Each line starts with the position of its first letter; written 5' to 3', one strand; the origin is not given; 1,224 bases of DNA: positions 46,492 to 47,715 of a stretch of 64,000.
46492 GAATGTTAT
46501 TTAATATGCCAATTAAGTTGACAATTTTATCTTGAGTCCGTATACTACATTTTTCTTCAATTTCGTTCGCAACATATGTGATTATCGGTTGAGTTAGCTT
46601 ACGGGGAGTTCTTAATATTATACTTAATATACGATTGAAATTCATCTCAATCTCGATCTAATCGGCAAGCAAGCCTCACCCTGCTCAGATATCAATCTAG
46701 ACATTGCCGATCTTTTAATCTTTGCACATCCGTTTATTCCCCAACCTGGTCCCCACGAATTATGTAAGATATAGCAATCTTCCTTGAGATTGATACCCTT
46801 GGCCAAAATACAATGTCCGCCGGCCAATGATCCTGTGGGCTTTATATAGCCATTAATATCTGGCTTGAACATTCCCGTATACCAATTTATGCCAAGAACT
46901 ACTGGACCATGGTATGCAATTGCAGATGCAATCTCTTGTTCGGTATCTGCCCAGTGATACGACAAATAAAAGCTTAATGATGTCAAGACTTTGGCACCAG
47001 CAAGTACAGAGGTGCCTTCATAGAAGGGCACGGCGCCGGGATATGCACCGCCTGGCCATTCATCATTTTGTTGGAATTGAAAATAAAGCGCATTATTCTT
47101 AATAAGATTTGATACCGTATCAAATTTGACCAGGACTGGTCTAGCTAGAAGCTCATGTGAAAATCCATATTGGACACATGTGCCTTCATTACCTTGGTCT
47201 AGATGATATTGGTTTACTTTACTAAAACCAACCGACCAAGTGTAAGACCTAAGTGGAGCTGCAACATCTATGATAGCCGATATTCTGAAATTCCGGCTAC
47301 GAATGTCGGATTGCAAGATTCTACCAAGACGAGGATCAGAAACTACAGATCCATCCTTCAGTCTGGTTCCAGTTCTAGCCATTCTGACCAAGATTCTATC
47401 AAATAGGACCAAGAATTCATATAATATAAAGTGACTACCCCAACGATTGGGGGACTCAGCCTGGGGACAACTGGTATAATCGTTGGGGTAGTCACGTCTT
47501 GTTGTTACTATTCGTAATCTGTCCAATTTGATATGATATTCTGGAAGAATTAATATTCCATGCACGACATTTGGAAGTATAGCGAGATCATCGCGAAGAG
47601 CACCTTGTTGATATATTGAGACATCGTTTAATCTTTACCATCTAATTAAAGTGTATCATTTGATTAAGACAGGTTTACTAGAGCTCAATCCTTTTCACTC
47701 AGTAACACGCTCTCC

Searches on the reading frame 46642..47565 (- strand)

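Call 55: search_protein_families(library=pfam, proteins=[window:46642-47565:-], max_evalue=0.001)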
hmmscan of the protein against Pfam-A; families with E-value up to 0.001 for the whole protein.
window:46642-47565:- (307 aa): 1 family
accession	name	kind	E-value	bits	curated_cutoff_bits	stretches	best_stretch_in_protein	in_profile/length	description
PF00112.29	Peptidase_C1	-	1.6e-08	35.3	20.7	1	207-287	122-206/220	Papain family cysteine protease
